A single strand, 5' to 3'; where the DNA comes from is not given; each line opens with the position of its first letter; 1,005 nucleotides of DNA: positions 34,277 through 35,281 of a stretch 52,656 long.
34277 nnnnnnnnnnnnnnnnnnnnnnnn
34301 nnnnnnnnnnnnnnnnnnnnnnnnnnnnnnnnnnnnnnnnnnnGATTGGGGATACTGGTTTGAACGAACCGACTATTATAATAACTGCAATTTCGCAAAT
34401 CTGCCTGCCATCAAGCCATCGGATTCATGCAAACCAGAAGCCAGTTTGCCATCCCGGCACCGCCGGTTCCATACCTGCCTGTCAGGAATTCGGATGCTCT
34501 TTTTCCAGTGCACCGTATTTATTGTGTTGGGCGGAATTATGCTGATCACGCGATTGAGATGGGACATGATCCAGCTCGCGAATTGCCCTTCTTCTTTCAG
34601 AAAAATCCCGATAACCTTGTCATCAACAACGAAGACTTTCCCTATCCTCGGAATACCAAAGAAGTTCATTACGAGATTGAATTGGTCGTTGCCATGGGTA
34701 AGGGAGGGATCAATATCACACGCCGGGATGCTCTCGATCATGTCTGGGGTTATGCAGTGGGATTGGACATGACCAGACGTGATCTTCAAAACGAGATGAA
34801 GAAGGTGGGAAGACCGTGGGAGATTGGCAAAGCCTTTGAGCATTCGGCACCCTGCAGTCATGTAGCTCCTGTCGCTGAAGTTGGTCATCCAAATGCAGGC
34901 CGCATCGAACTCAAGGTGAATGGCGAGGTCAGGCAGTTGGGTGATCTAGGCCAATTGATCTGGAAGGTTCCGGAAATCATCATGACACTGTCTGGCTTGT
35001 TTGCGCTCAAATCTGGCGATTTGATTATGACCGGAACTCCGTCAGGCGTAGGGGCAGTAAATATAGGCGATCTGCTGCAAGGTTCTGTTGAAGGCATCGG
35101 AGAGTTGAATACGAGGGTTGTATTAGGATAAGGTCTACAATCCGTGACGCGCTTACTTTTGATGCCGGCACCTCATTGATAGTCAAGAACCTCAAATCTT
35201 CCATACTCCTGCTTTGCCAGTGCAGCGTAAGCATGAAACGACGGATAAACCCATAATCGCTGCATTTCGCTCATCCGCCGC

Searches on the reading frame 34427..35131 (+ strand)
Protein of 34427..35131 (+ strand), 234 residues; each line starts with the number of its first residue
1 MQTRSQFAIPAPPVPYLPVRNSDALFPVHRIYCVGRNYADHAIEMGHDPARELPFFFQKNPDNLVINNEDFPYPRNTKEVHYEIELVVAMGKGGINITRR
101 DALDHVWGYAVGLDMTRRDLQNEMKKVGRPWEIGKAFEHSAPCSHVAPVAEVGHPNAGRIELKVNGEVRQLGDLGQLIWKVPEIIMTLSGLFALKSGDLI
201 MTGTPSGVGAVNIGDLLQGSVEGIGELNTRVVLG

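Call 72: search_protein_families(library=pfam, proteins=[window:34427-35131:+], max_evalue=0.0001)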
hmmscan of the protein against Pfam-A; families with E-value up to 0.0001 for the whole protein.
window:34427-35131:+ (234 aa): 1 family
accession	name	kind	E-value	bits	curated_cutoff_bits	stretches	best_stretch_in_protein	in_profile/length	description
PF01557.24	FAA_hydrolase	-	7.6e-55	186.3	23.9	1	31-232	2-214/214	Fumarylacetoacetate (FAA) hydrolase C-terminal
